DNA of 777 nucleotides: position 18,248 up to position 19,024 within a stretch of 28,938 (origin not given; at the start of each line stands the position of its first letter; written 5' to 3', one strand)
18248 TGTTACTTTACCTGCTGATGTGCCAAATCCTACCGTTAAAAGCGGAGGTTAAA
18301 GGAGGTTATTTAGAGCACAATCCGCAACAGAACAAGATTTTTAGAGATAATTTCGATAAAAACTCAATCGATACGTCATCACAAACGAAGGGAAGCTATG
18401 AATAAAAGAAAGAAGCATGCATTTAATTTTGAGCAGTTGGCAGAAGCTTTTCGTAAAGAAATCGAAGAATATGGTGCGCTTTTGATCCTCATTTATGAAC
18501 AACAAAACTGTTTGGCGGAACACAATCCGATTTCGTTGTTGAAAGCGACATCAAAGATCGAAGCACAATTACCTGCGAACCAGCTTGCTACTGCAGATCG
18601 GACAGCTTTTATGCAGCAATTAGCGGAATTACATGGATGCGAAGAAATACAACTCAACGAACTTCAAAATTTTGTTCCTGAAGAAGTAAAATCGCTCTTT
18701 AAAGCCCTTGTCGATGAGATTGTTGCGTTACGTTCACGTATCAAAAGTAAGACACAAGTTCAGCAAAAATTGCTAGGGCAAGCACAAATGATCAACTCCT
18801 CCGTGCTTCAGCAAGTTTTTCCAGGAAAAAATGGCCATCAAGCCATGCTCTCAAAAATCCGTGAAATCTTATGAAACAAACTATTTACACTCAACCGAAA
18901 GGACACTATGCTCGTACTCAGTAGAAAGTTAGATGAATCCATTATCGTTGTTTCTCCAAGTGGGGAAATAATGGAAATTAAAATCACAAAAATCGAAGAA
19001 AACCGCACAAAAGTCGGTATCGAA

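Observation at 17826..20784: FlgN-like chaperone + CsrA + repeat-rich AT-rich protein beside sctV: candidate chaperone/CsrA switch for a non-flagellar T3SS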

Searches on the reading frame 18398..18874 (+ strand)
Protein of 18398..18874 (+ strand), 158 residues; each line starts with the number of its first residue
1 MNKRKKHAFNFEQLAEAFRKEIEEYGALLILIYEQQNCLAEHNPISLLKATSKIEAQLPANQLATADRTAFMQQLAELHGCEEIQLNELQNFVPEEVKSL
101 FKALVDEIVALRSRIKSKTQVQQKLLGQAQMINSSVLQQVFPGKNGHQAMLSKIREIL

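Call 5: search_protein_families(library=pfam, proteins=[window:18398-18874:+], max_evalue=1)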
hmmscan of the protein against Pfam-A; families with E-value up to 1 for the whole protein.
window:18398-18874:+ (158 aa): 3 families
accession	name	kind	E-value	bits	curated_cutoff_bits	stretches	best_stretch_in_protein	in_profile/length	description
PF05130.17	FlgN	-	0.00044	21.1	30.5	1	11-146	3-135/147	FlgN protein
PF07160.18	SKA1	-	0.24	11.6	29.6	1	11-102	3-93/243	Spindle and kinetochore-associated protein 1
PF13949.11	ALIX_LYPXL_bnd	-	0.44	10.2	30.8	1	43-139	131-231/295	ALIX V-shaped domain binding to HIV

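Call 8: search_protein_families(library=ncbifam, proteins=[window:18398-18874:+], max_evalue=0.1)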
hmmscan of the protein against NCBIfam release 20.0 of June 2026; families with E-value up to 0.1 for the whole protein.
window:18398-18874:+ (158 aa): 2 families
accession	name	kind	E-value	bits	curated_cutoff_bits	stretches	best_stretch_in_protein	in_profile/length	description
NF007540.1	PRK10153.1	equivalog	0.0053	15.7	400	1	15-144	328-464/516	lysine decarboxylation/transport transcriptional activator CadC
NF047866.1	TF_DicD_YjdC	equivalog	0.015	15.5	240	1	73-143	22-97/191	division control transcriptional repressor DicD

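Call 9: find_encoding_contigs(protein=window:18398-18874:+, flank=10000, max_places=6)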
Protein window:18398-18874:+ (158 aa): 16 contigs read that carry it; 6 places shown.
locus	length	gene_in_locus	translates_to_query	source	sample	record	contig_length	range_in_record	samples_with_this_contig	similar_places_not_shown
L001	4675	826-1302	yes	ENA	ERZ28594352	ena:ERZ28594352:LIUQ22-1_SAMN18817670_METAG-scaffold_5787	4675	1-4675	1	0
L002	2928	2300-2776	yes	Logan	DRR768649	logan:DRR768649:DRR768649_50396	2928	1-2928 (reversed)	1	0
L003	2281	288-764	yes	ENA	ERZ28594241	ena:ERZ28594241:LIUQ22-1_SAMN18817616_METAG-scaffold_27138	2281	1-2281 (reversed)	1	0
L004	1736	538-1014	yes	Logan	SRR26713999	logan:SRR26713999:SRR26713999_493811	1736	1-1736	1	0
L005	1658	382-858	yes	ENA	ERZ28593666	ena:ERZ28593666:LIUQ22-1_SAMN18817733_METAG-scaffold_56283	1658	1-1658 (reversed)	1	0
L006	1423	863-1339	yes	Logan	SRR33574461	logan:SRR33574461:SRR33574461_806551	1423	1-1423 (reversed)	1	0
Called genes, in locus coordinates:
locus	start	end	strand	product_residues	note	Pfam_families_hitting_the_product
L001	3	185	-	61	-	?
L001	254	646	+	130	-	-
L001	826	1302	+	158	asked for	-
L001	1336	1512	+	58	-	PF02599:CsrA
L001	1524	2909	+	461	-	-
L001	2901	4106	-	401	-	PF00375:SDF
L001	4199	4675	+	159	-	?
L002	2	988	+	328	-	?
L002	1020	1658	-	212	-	PF01832:Glucosaminidase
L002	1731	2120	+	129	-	-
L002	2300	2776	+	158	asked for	-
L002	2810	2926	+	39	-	?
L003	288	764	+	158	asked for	-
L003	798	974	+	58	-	PF02599:CsrA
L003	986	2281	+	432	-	?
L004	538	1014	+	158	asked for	-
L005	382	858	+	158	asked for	-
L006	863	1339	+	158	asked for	-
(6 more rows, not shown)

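Call 10: find_homologous_proteins(query=window:18398-18871:+, max_evalue=0.001)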
Query window:18398-18871:+ (158 aa): 42 proteins with E <= 0.001 among 99 candidates.
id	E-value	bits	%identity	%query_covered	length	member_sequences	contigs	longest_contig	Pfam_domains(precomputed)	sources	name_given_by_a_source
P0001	1.8e-92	324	99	100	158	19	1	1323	-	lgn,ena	-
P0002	6.2e-89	313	96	100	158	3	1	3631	-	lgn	-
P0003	3.2e-86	304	94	100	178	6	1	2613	-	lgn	-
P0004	7.4e-83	293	91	100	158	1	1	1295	-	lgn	-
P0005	9.7e-82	290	90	100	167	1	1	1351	-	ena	-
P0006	9.7e-80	283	89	93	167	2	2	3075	-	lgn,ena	-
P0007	2.7e-77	275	87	100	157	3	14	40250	-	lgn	-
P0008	4.0e-69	249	78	100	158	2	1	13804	-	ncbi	-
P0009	3.0e-60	220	92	76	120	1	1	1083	-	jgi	-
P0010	6.4e-60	219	76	90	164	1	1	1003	PF05130.18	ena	-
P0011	1.8e-59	218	77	90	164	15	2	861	-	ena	-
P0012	1.1e-58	215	73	93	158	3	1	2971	PF05130.18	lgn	-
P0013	7.8e-58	212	73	90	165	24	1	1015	PF05130.18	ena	-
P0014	2.0e-57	211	69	93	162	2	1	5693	PF05130.18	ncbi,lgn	-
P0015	2.3e-57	211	65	100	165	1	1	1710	PF05130.18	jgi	jgi:hypothetical protein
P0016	4.6e-56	207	73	90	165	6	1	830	PF05130.18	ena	-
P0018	1.1e-54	202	65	97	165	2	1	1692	PF05130.18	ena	-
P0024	9.8e-53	196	70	87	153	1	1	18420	PF05130.18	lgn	-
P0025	2.6e-52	194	66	94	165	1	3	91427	PF05130.18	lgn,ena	-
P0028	5.2e-50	187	68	87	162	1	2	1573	PF05130.18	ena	-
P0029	1.1e-46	176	60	94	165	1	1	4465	PF05130.18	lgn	-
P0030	1.4e-45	173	59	95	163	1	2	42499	PF05130.18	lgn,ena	-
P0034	4.8e-36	142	58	85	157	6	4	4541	PF05130.18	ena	-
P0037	1.1e-35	141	58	85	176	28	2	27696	PF05130.18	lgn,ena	-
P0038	1.4e-35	140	58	85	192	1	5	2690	PF05130.18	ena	-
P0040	4.6e-35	139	57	85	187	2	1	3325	PF05130.18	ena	-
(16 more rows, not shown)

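Call 12: find_related_loci(query=A1, collection=genome_contigs, flank=10000)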
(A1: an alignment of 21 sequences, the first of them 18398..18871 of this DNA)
Query A1 (158 aa) in genome_contigs; peptide patterns used: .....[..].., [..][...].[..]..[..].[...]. (x = any residue, [..] = any of these).
72 stretches matched a pattern; 18 encode a relative of the query (tblastn E <= 1e-3); 18 distinct loci.
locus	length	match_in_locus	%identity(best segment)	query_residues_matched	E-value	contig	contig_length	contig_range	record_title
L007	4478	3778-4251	99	1-158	4e-102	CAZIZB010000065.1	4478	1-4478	MAG TPA_asm: uncultured Opitutales bacterium isolate SRP315200_co2_453 genome assembly, contig: NODE_37874_length_4478_c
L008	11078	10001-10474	97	1-158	8e-100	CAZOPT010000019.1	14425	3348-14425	MAG TPA_asm: uncultured Opitutales bacterium isolate SRP225648_co1_956 genome assembly, contig: NODE_10529_length_14425_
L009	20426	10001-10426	74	2-143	6e-66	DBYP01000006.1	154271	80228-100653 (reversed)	MAG TPA_asm: Verrucomicrobia bacterium UBA1183 UBA1183_contig_6467, whole genome shotgun sequence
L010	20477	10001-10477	65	5-158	3e-64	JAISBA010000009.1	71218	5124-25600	MAG: Puniceicoccales bacterium isolate Gx481_bin184 k119_3666177, whole genome shotgun sequence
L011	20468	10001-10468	65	8-158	5e-62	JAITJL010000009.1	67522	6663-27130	MAG: Puniceicoccales bacterium isolate Pcl387_bin165 k119_341841, whole genome shotgun sequence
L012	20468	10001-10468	65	8-158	2e-61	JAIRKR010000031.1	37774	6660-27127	MAG: Puniceicoccales bacterium isolate Cc175_bin121 k119_305814, whole genome shotgun sequence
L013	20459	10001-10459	66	8-155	2e-61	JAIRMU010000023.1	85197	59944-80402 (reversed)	MAG: Puniceicoccales bacterium isolate Cd354_bin116 k119_149932, whole genome shotgun sequence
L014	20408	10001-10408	74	8-143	5e-61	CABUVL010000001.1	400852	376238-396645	MAG TPA_asm: uncultured Verrucomicrobia bacterium isolate MGYG-HGUT-04418 genome assembly, contig: GUT_GENOME273599_1, w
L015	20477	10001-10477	64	1-156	2e-60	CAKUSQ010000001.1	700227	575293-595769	MAG: uncultured Opitutales bacterium isolate REFINED_METABAT215_TOP10_CONTIGS_1500_ASSEMBLY_K77_MERGED__Hadza_MoBio_hadz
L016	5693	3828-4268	69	1-147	5e-60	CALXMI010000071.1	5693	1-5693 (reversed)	MAG: uncultured Opitutales bacterium isolate E19__bin342 genome assembly, contig: E19__k127_3795171, whole genome shotgu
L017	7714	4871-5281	57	2-142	2e-45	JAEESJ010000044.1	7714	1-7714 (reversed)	MAG: Opitutales bacterium isolate Tb.RUG.38 k141_10835631_flag=1_multi=8.0000_len=7714, whole genome shotgun sequence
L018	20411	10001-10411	57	2-142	3e-45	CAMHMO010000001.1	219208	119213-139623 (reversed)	MAG: uncultured Verrucomicrobia bacterium isolate SRR11784281_bin.6_metaWRAP_v1.3_MAG genome assembly, contig: ERZ122033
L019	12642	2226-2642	56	1-143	2e-44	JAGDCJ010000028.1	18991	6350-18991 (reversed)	MAG: Opitutales bacterium isolate RGIG10339 Yak_Rumen.Co__c3482845, whole genome shotgun sequence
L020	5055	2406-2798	58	8-142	3e-44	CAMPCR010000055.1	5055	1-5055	MAG: uncultured Verrucomicrobia bacterium isolate SRR873610_bin.125_metaWRAP_v1.3_MAG genome assembly, contig: NODE_4763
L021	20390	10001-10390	58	9-142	2e-44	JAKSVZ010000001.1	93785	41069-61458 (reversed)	MAG: Opitutales bacterium isolate Horse_feces372 MAG372_1, whole genome shotgun sequence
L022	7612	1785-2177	58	8-142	5e-44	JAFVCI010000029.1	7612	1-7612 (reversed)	MAG: Opitutales bacterium isolate RGIG5041 Roe_deer_Rumen.Co__c416560, whole genome shotgun sequence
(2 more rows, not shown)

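Call 16: search_protein_families(library=pfam, proteins=[L009:5707-6492:+, L009:6497-7282:+, L009:7284-8075:+, L009:8047-8628:+, L009:8630-9739:+, L009:9736-10005:+, L009:10489-11865:+, L009:11867-12769:+, L009:12700-13218:+, L009:13206-13448:+], max_evalue=0.001)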
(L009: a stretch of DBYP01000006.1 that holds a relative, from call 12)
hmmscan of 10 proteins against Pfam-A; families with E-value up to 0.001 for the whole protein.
L009:5707-6492:+ (261 aa): 3 families
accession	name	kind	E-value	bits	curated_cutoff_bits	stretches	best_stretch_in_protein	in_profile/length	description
PF22692.1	LlgE_F_G_D1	-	4.7e-13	49.5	27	1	102-167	1-62/64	Flagellar hook protein FlgE/F/G D1 domain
PF06429.18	Flg_bbr_C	-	8.4e-08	32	23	1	212-239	2-29/46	Flagellar basal body rod FlgEFG protein C-terminal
PF00460.25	Flg_bb_rod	-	4.2e-05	23.9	20.7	1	29-52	8-31/31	Flagella basal body rod protein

L009:6497-7282:+ (261 aa): 3 families
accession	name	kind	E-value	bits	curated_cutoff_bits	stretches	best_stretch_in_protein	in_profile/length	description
PF06429.18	Flg_bbr_C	-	5.2e-21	74.3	23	1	214-259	1-46/46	Flagellar basal body rod FlgEFG protein C-terminal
PF22692.1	LlgE_F_G_D1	-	4.2e-20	72.1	27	1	96-159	1-63/64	Flagellar hook protein FlgE/F/G D1 domain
PF00460.25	Flg_bb_rod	-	1.1e-08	35.3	20.7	1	5-35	1-31/31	Flagella basal body rod protein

L009:7284-8075:+ (263 aa): 1 family
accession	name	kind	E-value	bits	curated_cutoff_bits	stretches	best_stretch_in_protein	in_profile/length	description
PF13144.11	ChapFlgA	-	2.2e-18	66.9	23.8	1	142-261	4-122/122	Chaperone for flagella basal body P-ring formation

L009:8047-8628:+ (193 aa): 1 family
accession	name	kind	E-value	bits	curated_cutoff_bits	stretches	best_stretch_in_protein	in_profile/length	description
PF02107.21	FlgH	-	3.1e-23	82.7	27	1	20-188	3-168/172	Flagellar L-ring protein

L009:8630-9739:+ (369 aa): 1 family
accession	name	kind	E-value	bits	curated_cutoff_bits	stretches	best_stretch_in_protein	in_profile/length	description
PF02119.21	FlgI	-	7.2e-125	416.9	25.3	1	21-367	2-342/343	Flagellar P-ring protein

L009:9736-10005:+ (89 aa): 1 family
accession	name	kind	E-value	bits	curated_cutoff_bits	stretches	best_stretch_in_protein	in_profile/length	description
PF10135.14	Rod-binding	-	8.7e-05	23.4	25.1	1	44-76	8-42/51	Rod binding protein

L009:10489-11865:+ (458 aa): 2 families
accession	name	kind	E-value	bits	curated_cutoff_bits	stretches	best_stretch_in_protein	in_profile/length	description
PF22638.1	FlgK_D1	-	9.8e-24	84.7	28.6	1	124-319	11-218/233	Flagellar hook-associated protein FlgK helical domain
PF06429.18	Flg_bbr_C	-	2.5e-10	40.2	23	1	417-455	8-46/46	Flagellar basal body rod FlgEFG protein C-terminal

L009:11867-12769:+ (300 aa): 1 family
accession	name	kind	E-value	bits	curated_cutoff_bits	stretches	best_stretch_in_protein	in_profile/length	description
PF00669.25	Flagellin_N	-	1.8e-08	35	26.6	1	3-133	1-134/139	Bacterial flagellin N-terminal helical region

L009:12700-13218:+ (172 aa): 1 family
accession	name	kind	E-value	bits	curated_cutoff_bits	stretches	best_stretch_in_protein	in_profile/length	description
PF02623.20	FliW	-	2e-28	99.1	25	1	47-161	2-120/122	FliW protein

L009:13206-13448:+ (80 aa): 1 family
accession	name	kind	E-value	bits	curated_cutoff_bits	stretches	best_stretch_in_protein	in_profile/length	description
PF02599.21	CsrA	-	3.7e-17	62.4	27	1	1-55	1-51/53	Global regulator protein family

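Call 21: search_protein_families(library=pfam, proteins=[L021:11834-12448:-, L021:12424-13743:-, L021:13772-15268:-, L021:17881-18714:+, L021:18711-19682:-, L021:19821-20378:-, L021:7955-9151:+, L021:6780-7454:+, L021:7491-7856:+, L021:5158-6279:-], max_evalue=0.001)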
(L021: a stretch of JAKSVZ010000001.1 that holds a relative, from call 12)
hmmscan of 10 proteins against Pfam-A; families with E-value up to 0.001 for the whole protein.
L021:11834-12448:- (204 aa): 2 families
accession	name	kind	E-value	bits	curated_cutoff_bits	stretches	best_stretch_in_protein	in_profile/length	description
PF03602.21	Cons_hypoth95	-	8.5e-34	117.2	24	1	9-174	1-164/182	Conserved hypothetical protein 95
PF02086.21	MethyltransfD12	-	0.00075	19.7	22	0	45-88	14-59/253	D12 class N6 adenine-specific DNA methyltransferase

L021:12424-13743:- (439 aa): 2 families
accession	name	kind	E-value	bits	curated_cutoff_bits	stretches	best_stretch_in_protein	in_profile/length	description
PF00749.27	tRNA-synt_1c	-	2.5e-76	257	23.4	2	5-107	2-96/314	tRNA synthetases class I (E and Q), catalytic domain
PF19269.4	Anticodon_2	-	6.7e-28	98.3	23.6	1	308-433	11-140/141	Anticodon binding domain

L021:13772-15268:- (498 aa): 2 families
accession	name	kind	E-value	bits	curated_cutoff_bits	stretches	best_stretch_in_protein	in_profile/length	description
PF03129.25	HGTP_anticodon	-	4.4e-20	72.1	21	1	404-494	1-93/94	Anticodon binding domain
PF00587.30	tRNA-synt_2b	-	6.3e-11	43.1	29.3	1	199-377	9-176/179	tRNA synthetase class II core domain (G, H, P, S and T)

L021:17881-18714:+ (277 aa): 0 families

L021:18711-19682:- (323 aa): 1 family
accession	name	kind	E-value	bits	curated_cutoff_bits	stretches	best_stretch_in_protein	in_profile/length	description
PF00437.27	T2SSE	-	1.4e-45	156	24.9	1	41-305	6-276/370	Type II/IV secretion system protein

L021:19821-20378:- (185 aa): 2 families
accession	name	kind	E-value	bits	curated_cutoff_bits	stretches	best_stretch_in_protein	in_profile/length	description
PF13538.12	UvrD_C_2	-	5.4e-21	74.6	27.4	1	101-149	1-52/52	UvrD-like helicase C-terminal domain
PF18335.7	SH3_13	-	1.6e-16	60.2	41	1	29-84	7-65/65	ATP-dependent RecD-like DNA helicase SH3 domain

L021:7955-9151:+ (398 aa): 1 family
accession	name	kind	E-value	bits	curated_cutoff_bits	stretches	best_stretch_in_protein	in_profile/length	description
PF07690.21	MFS_1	-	2.5e-08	33.7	33.4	1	12-320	3-314/347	Major Facilitator Superfamily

L021:6780-7454:+ (224 aa): 1 family
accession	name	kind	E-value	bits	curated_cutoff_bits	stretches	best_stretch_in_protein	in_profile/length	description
PF01746.26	tRNA_m1G_MT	-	9.2e-57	192.4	27.3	1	24-219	2-195/195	tRNA (Guanine-1)-methyltransferase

L021:7491-7856:+ (121 aa): 1 family
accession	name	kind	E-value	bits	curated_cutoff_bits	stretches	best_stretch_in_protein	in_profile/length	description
PF01245.26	Ribosomal_L19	-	2.5e-32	111.6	22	1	5-115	2-110/111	Ribosomal protein L19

L021:5158-6279:- (373 aa): 2 families
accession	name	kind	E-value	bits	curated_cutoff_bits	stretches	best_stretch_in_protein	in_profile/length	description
PF01041.23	DegT_DnrJ_EryC1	-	1.1e-106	357.6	19.8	1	19-367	6-360/360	DegT/DnrJ/EryC1/StrS aminotransferase family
PF00155.27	Aminotran_1_2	-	0.00014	21.6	19.7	1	53-140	65-164/361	Aminotransferase class I and II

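Call 24: search_solved_structures(query=A1, max_evalue=1, show_alignments=1)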
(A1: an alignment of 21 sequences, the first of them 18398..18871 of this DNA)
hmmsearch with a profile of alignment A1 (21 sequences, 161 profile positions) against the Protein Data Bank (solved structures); distinct sequences matched with E-value up to 1: 3.
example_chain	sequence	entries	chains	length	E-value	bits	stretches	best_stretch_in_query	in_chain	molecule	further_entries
2paq_A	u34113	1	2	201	0.16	14.8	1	73-107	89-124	5'-deoxynucleotidase YfbR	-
2par_A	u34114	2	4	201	0.16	14.7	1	73-107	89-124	5'-deoxynucleotidase YfbR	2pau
9zq7_A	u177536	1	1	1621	0.27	14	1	77-125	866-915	Phosphatidylinositol 3,4,5-trisphosphate-dependent Rac exchanger 2 protein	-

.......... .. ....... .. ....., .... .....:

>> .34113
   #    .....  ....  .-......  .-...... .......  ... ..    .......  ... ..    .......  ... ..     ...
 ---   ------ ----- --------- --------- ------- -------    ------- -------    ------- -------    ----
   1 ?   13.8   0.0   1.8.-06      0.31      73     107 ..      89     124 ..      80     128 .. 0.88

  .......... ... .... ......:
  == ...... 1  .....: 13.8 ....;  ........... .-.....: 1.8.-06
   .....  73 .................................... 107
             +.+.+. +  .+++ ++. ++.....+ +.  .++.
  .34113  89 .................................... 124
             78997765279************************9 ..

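Call 36: predict_structure(alignment_id=A1)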
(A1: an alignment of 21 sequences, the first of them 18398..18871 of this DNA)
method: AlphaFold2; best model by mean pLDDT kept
length: 158 residues; sequences in the alignment: 21
mean_pLDDT: 86.9   pTM: 0.75
mean pLDDT of the five models: 86.9, 84.3, 83.9, 83.5, 81.8
residues with pLDDT >= 90: 110; 70-90: 24; 50-70: 7; < 50: 17
segments of 3 or more residues with pLDDT < 50: 1-5, 147-158
pLDDT, mean of each block of 10 residues (from residue 1): 56 98 98 94 89 97 98 96 95 96 98 96 89 83 55 43
secondary structure, 60 per line:
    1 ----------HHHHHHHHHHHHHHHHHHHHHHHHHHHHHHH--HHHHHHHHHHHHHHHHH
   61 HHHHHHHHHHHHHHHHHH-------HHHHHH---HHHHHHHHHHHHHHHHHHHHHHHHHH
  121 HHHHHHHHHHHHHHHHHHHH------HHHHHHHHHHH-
elements in order: H11-41 H44-78 H86-91 H95-140 H147-157
